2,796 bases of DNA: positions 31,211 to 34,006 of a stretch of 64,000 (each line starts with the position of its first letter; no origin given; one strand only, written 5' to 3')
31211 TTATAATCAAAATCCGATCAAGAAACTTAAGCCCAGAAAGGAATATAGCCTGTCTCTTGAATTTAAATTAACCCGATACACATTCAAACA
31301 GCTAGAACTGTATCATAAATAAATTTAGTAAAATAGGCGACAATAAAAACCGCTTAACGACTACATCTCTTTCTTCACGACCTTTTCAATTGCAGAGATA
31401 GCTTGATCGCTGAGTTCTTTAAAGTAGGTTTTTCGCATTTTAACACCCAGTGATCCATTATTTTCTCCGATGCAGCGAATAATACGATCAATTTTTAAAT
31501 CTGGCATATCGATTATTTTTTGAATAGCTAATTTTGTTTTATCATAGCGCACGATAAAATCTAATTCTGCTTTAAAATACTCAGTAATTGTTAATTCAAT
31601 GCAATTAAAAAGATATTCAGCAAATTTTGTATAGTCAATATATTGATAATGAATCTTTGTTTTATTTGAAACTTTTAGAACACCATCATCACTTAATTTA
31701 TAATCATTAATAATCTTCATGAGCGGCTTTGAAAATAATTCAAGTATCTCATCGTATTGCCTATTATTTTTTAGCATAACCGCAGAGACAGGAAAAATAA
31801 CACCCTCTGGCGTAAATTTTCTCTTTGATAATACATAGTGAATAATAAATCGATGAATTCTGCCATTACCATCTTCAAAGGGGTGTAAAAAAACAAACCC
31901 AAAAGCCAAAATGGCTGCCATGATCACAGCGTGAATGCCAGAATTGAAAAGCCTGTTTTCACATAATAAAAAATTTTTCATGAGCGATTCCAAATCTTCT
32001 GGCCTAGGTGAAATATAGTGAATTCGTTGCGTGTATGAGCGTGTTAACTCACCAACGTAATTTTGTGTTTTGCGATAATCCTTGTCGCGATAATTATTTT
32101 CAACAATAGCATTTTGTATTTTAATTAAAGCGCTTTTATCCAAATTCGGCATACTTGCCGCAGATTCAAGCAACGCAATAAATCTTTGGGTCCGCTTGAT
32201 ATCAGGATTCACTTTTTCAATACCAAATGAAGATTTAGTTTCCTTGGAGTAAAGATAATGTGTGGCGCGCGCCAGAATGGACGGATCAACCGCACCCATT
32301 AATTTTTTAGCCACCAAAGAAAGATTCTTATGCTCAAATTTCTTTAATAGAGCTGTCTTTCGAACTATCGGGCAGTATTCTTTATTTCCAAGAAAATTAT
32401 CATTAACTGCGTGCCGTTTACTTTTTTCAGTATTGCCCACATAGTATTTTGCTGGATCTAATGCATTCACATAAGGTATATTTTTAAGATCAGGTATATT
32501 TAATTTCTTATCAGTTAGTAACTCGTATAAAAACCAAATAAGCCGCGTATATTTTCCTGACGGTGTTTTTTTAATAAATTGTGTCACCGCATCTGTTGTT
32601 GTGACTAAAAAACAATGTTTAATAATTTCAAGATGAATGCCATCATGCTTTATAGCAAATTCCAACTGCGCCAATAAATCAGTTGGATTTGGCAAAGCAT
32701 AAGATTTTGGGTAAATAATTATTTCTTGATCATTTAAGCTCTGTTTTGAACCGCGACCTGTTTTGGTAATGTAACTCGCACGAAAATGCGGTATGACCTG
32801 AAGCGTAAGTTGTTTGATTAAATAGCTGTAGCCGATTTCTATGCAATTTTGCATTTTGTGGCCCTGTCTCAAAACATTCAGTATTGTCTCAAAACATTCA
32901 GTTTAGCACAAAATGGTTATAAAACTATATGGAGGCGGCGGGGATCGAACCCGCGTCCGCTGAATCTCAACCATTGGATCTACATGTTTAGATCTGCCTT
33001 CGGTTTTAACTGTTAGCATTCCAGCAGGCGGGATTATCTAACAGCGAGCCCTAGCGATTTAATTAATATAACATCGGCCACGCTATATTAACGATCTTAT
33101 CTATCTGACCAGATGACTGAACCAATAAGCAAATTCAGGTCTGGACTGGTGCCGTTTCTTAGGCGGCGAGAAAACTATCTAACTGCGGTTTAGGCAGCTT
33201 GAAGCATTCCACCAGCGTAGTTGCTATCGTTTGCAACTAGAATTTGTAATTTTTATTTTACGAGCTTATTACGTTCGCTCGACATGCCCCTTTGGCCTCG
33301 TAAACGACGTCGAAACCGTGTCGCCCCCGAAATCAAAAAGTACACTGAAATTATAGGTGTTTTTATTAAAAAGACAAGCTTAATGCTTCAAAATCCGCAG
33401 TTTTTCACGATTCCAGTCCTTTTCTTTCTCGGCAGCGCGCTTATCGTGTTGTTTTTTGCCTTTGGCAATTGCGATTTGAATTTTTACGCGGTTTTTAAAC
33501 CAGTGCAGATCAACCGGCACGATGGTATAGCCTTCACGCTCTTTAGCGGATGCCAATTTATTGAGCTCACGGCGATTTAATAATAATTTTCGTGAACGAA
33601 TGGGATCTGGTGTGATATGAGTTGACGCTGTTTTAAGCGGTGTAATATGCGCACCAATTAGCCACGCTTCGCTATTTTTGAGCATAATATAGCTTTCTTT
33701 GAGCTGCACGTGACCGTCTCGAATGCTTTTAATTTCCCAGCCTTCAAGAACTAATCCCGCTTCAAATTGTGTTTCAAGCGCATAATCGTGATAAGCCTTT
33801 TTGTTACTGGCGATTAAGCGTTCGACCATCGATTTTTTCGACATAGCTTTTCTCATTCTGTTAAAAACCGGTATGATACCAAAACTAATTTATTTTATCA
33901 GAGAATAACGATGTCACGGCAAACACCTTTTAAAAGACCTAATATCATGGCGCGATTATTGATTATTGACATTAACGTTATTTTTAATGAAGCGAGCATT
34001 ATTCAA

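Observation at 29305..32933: Helicase-Fic two-gene island abutting the tmRNA 3' end, bounded by 50-bp direct repeats and followed by a Fic gene remnant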

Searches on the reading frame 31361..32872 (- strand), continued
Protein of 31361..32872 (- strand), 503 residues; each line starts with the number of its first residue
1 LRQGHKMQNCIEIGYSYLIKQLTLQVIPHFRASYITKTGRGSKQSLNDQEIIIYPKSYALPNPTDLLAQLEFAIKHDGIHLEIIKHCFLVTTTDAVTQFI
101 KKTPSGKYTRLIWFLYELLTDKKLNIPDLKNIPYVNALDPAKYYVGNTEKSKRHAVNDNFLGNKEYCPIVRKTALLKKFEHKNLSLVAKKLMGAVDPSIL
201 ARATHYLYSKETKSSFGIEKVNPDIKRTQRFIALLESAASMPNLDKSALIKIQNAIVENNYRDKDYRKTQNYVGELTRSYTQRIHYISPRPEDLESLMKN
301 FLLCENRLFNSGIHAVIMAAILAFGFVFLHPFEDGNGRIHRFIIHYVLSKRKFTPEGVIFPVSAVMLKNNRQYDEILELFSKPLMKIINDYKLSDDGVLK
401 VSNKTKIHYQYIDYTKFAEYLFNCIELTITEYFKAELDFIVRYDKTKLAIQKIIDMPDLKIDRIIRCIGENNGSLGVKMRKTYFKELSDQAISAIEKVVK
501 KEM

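Call 77: search_dna_similar(query=window:31361-32854:-, collection=plasmids, mode=protein, max_rows=12)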
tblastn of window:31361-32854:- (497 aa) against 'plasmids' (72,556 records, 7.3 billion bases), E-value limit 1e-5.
Records with a match: 354; places in all: 363; records where one place covers at least 80% of the query: 256.
Best place of each record, by identity: <60% 354.
By first word of the organism name: Pseudomonas 125; Rhizobium 33; Pantoea 23; Bradyrhizobium 17; Phaeobacter 15; Acinetobacter 15; Komagataeibacter 8; Agrobacterium 7; Psychrobacter 7; Hymenobacter 6; and 61 more.
By predicted mobility (MOB-suite, as given by PLSDB): non-mobilizable 249; conjugative 59; mobilizable 46.
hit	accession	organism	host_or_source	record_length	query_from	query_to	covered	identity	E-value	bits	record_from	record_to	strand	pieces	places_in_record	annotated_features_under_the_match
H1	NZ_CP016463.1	Bosea sp. RAC05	Microbial isolate,Algal phycosphere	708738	7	490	97%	38.1%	6e-101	339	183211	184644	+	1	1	Fic family protein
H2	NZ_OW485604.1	Rhodovastum atsumiense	-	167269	2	494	99%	37.4%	2e-106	355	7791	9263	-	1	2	Fic family protein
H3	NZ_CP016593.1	Ketogulonicigenium vulgare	cell culture,China: Zibo, Shandong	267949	8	483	96%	38.6%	3e-103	346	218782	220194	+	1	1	Fic family protein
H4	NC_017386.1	Ketogulonicigenium vulgare WSH-001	-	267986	8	483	96%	38.6%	3e-103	346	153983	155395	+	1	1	Fic family protein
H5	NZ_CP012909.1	Ketogulonicigenium vulgare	cell culture,Tianjin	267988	8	483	96%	38.6%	3e-103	346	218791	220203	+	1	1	Fic family protein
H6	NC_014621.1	Ketogulonicigenium vulgare Y25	-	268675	8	483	96%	38.6%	3e-103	346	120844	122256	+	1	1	Fic family protein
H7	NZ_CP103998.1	Ketogulonicigenium vulgare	Tenebrio molitor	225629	8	483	96%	38.4%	5e-102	342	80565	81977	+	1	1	Fic family protein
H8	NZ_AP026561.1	Deinococcus aetherius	-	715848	2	495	99%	36.9%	1e-100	338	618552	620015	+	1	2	Fic family protein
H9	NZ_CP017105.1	Rhizobium gallicum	Phaseolus vulgaris,Whole ...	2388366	7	490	97%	36.1%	5e-92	313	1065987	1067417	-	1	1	none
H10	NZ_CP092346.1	Rhizobium gallicum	Phaseolus vulgaris,Cell culture,nodule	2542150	7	490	97%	36.1%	6e-90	308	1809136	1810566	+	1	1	none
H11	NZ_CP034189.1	Deinococcus psychrotolerans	whole organism,R2A medium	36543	8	495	98%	35.6%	2e-92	315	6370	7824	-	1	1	Fic family protein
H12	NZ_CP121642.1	Rhizobium sp. CC1099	Onobrychis viciifolia,cell culture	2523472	7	490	97%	35.9%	1e-90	310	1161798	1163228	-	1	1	none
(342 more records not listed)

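Call 78: search_dna_similar(query=window:31361-32854:-, collection=phages, mode=protein, max_rows=8)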
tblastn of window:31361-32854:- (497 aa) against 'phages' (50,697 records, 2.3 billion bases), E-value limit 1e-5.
No match.

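Call 79: get_annotated_region(hit=H11, flank=4000)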
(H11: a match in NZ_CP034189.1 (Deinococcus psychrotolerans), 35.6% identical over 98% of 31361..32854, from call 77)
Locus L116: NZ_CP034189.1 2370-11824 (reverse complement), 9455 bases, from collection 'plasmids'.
description: Deinococcus psychrotolerans strain S14-83 plasmid unnamed5, complete sequence
organism: Deinococcus psychrotolerans (NCBI taxid 2489213)
taxonomy: Bacteria; Deinococcota; Deinococci; Deinococcales; Deinococcaceae; Deinococcus; Deinococcus psychrotolerans
host: -; source: whole organism,R2A medium; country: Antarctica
typing (MOB-suite, as given by PLSDB): non-mobilizable
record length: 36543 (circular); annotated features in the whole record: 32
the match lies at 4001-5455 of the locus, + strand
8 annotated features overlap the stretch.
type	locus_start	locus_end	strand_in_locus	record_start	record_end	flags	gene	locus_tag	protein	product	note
CDS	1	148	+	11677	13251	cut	-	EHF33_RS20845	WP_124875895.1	hypothetical protein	-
CDS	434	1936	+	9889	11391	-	-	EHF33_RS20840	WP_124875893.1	type I restriction-modification system subunit M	GO:0006306 - DNA methylation [Evidence IEA]; GO:0009307 - DNA restriction-modification system [Evidence IEA]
CDS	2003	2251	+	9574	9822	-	-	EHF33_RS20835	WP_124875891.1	AbrB/MazE/SpoVT family DNA-binding domain-containing protein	-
CDS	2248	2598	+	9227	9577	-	-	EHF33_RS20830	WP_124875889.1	type II toxin-antitoxin system PemK/MazF family toxin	-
CDS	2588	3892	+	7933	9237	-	-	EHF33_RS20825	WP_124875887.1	restriction endonuclease subunit S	GO:0006304 - DNA modification [Evidence IEA]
CDS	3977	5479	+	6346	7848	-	-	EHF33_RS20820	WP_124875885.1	Fic family protein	-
CDS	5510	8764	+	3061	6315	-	-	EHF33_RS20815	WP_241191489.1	type I restriction endonuclease subunit R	-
CDS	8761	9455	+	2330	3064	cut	-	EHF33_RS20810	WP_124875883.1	SprT family zinc-dependent metalloprotease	GO:0006508 - proteolysis [Evidence IEA]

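Call 80: get_annotated_region(hit=H3, flank=4000)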
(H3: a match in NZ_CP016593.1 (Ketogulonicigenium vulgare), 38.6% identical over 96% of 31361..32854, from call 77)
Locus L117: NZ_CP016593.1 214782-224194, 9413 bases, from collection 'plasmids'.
description: Ketogulonicigenium vulgare strain SKV plasmid pKvSKV1, complete sequence
organism: Ketogulonicigenium vulgare (NCBI taxid 92945)
taxonomy: Bacteria; Pseudomonadota; Alphaproteobacteria; Rhodobacterales; Roseobacteraceae; Ketogulonicigenium; Ketogulonicigenium vulgare
host: -; source: cell culture,China: Zibo, Shandong; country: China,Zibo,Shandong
typing (MOB-suite, as given by PLSDB): conjugative; replicon IncP; relaxase MOBP; mating-pair formation MPF_T
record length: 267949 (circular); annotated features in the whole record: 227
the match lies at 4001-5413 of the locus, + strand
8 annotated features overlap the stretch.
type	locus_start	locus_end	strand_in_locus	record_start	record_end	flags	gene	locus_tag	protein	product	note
CDS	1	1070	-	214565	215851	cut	-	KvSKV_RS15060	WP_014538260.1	FAD-binding oxidoreductase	-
CDS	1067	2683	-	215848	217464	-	-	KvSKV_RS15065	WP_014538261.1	ABC transporter substrate-binding protein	-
CDS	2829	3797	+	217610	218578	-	-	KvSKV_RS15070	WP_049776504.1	putative zinc-binding metallopeptidase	-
CDS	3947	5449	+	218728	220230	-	-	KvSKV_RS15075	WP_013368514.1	Fic family protein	-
CDS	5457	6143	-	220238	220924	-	-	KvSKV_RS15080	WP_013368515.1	fumarylacetoacetate hydrolase family protein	-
CDS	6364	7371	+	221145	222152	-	-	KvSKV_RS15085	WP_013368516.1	ABC transporter substrate-binding protein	-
CDS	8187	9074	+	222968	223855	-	-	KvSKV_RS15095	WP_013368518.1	ABC transporter permease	-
CDS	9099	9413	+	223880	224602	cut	-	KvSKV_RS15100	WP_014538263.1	GntR family transcriptional regulator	-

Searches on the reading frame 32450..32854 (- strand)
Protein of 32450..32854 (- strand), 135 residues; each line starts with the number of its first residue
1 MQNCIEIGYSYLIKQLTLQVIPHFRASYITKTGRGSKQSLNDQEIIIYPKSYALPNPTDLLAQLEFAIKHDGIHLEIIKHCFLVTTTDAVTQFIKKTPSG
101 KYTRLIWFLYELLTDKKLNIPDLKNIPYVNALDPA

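Call 70: predict_structure(alignment_id=A2)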
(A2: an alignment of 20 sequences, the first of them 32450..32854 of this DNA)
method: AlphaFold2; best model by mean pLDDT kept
length: 135 residues; sequences in the alignment: 20
mean_pLDDT: 90.1   pTM: 0.84
mean pLDDT of the five models: 90.1, 89.9, 89.1, 89.0, 88.5
residues with pLDDT >= 90: 104; 70-90: 16; 50-70: 15; < 50: 0
segments of 3 or more residues with pLDDT < 50: none
pLDDT, mean of each block of 10 residues (from residue 1): 89 93 91 93 95 95 96 93 97 92 93 92 66 64
secondary structure, 60 per line:
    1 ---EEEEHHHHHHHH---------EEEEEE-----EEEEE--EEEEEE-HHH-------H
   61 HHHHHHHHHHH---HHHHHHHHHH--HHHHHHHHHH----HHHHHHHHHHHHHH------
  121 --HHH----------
elements in order: E4-7 H8-15 E25-30 E36-40 E43-48 H60-71 H75-84 H87-96 H101-114

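Call 74: fold_search(model_id=the predicted structure, library=pdb)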
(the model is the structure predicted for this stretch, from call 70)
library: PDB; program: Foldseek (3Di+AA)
matches with E <= 10: 600; with E <= 0.001: 0
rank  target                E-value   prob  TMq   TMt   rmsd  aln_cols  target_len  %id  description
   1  9dbj_D                2.2e-01  0.25  0.30  0.22  12.5       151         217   10  Structure of Hailong HalB R164A mutant with non-hydrolyzable dATP (released 2025-05-07)
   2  9dbj_C                2.2e-01  0.23  0.29  0.21  12.6       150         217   11  Structure of Hailong HalB R164A mutant with non-hydrolyzable dATP (released 2025-05-07)
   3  4wbz_B                2.5e-01  0.38  0.35  0.16  11.7       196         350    7  tRNA-processing enzyme (apo form 2) (released 2015-04-15)
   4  9dbj_B                2.5e-01  0.13  0.25  0.19  12.5       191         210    7  Structure of Hailong HalB R164A mutant with non-hydrolyzable dATP (released 2025-05-07)
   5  9dbj_F                2.8e-01  0.21  0.29  0.21  12.4       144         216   11  Structure of Hailong HalB R164A mutant with non-hydrolyzable dATP (released 2025-05-07)
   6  8exs_A                3.2e-01  0.21  0.25  0.08  12.4       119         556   11  Cryo-EM structure of S. aureus BlaR1 F284A mutant (released 2023-01-11)
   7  9dbi_D                3.4e-01  0.16  0.28  0.20  13.1       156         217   10  Structure of Hailong HalB D21A/D23A mutant (released 2025-05-07)
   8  9dbj_A                3.6e-01  0.10  0.22  0.17  11.3       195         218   11  Structure of Hailong HalB R164A mutant with non-hydrolyzable dATP (released 2025-05-07)
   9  5kqj_MODEL_1_A        4.6e-01  0.20  0.31  0.24   9.8       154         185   10  Solution Structure of Antibiotic-Resistance Factor ANT(2'')-Ia Reveals Substrate-Regulated Conformation Dynami (released 2017-07-12)
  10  9dbi_A                4.6e-01  0.16  0.30  0.21  13.0       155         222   10  Structure of Hailong HalB D21A/D23A mutant (released 2025-05-07)
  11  9dbh_B                4.9e-01  0.13  0.28  0.20  12.3       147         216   10  Structure of Hailong HalB in complex with oligodeoxyadenylate (released 2025-05-07)
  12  3wfq_G                5.6e-01  0.15  0.33  0.14  10.9       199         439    9  tRNA processing enzyme complex 1 (released 2014-01-01)
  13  9dbj_E                5.6e-01  0.13  0.29  0.21  12.8       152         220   10  Structure of Hailong HalB R164A mutant with non-hydrolyzable dATP (released 2025-05-07)
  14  8exq_A                5.6e-01  0.09  0.21  0.06  13.3       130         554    9  Cryo-EM structure of S. aureus BlaR1 with C1 symmetry (released 2023-01-11)
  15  9axf_A                5.6e-01  0.06  0.18  0.13  11.9       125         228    8  Structure of human calcium-sensing receptor in complex with chimeric Gq (miniGisq) protein in detergent (released 2024-04-17)
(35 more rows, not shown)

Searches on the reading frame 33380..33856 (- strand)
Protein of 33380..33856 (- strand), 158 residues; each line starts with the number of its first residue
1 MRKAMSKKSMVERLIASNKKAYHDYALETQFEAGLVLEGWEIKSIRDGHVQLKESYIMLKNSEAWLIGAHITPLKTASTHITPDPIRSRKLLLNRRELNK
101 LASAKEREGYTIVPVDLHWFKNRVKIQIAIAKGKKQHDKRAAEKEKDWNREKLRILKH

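Call 8: find_related_loci(query=window:33380-33856:-, collection=genome_contigs, flank=10000)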
Query window:33380-33856:- (158 aa) in genome_contigs; peptide patterns used: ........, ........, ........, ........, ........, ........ (x = any residue, [..] = any of these).
600 stretches matched a pattern (row limit reached: there are more); 592 encode a relative of the query (tblastn E <= 1e-3); the best 80 are kept; 80 distinct loci.
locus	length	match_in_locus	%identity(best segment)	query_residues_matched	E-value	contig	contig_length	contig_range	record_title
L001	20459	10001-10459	80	5-157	2e-79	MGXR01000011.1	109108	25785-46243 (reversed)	MAG: Gammaproteobacteria bacterium RIFCSPHIGHO2_02_FULL_42_43 rifcsphigho2_02_scaffold_320, whole genome shotgun sequenc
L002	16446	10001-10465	69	5-158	4e-69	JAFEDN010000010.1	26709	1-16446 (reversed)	MAG: Proteobacteria bacterium isolate SZAS-81 LIN-434__10__length-26709, whole genome shotgun sequence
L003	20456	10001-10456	68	6-157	1e-68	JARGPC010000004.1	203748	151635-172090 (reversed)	MAG: Coxiellaceae bacterium isolate bin_ma_oilr2.010 NODE_67_length_203748_cov_30.966724, whole genome shotgun sequence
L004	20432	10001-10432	63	15-158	1e-61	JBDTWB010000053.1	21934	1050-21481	MAG: Casimicrobiaceae bacterium isolate cluster3_bin.81 NODE_8104_length_21934_cov_10.816902, whole genome shotgun seque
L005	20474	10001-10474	58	1-158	2e-59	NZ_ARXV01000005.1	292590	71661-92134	Alcanivorax nanhaiticus strain 19-m-6 contig5, whole genome shotgun sequence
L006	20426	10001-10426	61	15-156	2e-58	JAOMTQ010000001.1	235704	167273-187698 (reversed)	Methylophilaceae bacterium isolate AH-273-G03 AH-273-G03_NODE_1, whole genome shotgun sequence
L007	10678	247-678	59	15-158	4e-58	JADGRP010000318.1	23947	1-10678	MAG: Burkholderiales bacterium isolate Chersky_114 k127_19747383, whole genome shotgun sequence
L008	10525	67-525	56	5-156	8e-58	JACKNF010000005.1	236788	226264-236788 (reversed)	MAG: Gammaproteobacteria bacterium isolate HK-STAS-PROT-137 HK-STAS-PROT-137_5, whole genome shotgun sequence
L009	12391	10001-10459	59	4-156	2e-57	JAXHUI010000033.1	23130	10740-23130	MAG: Pseudomonadota bacterium isolate MAG47_tar_biofilm MAG47_33, whole genome shotgun sequence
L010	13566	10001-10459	55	5-157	2e-57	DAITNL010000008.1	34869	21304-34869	MAG TPA_asm: Candidatus Competibacteraceae bacterium isolate CTOTU14315 NODE_8_length_34869_cov_4.229936, whole genome s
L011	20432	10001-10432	57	15-158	6e-57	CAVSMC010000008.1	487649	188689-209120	MAG: uncultured beta proteobacterium isolate MFD04944.bin.1.190 genome assembly, contig: contig_47647, whole genome shot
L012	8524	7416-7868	58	7-157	2e-56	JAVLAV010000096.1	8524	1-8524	MAG: Marinobacter sp. isolate Uz-K9-01 NODE_96_length_8524_cov_128.574405, whole genome shotgun sequence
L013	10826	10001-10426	57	15-156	4e-56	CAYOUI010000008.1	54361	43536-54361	MAG TPA_asm: uncultured Methylobacillus sp. isolate binchicken_co222_88 genome assembly, contig: NODE_301_length_54361_c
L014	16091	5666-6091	56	15-156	3e-55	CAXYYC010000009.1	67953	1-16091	MAG: uncultured Burkholderiaceae bacterium isolate ERR13598983_binner12_Refined_5 genome assembly, contig: ERZ24879086.3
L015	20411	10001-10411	58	15-151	9e-55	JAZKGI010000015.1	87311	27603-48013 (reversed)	MAG: Pseudomonadota bacterium isolate DC_RB_04_SPN110320-bin040_1 DCRB04SPN_B040_1_000000000015, whole genome shotgun se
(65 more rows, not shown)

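Call 14: find_encoding_contigs(protein=window:33380-33856:-, flank=10000, max_places=10)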
Protein window:33380-33856:- (158 aa): no gene with exactly this product is on record in the collection.

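Call 34: find_encoding_contigs(protein=window:33380-33844:-, flank=10000, max_places=10)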
Protein window:33380-33844:- (154 aa): 2 contigs read that carry it; 2 places shown.
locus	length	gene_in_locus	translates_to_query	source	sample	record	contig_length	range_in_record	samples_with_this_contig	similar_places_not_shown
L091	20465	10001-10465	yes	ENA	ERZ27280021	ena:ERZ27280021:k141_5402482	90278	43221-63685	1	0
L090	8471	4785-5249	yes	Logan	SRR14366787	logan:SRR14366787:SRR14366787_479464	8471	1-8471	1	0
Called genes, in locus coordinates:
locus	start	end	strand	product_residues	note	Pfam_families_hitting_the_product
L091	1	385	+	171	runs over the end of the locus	-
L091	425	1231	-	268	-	PF01209:Ubie_methyltran (weak), PF13489:Methyltransf_23, PF13847:Methyltransf_31, PF08241:Methyltransf_11, PF08242:Methyltransf_12, PF13649:Methyltransf_25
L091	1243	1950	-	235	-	PF02592:Vut_1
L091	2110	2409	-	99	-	-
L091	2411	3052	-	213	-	PF02592:Vut_1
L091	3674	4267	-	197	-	PF02627:CMD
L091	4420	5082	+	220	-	PF01177:Asp_Glu_race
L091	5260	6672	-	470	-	-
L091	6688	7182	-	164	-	-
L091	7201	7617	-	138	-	PF01475:FUR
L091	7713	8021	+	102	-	PF04355:BamE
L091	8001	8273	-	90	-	PF03658:Ub-RnfH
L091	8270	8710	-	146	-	PF10604:Polyketide_cyc2 (faint), PF03364:Polyketide_cyc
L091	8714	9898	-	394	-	-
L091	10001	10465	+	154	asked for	PF01668:SmpB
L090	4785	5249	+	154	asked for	PF01668:SmpB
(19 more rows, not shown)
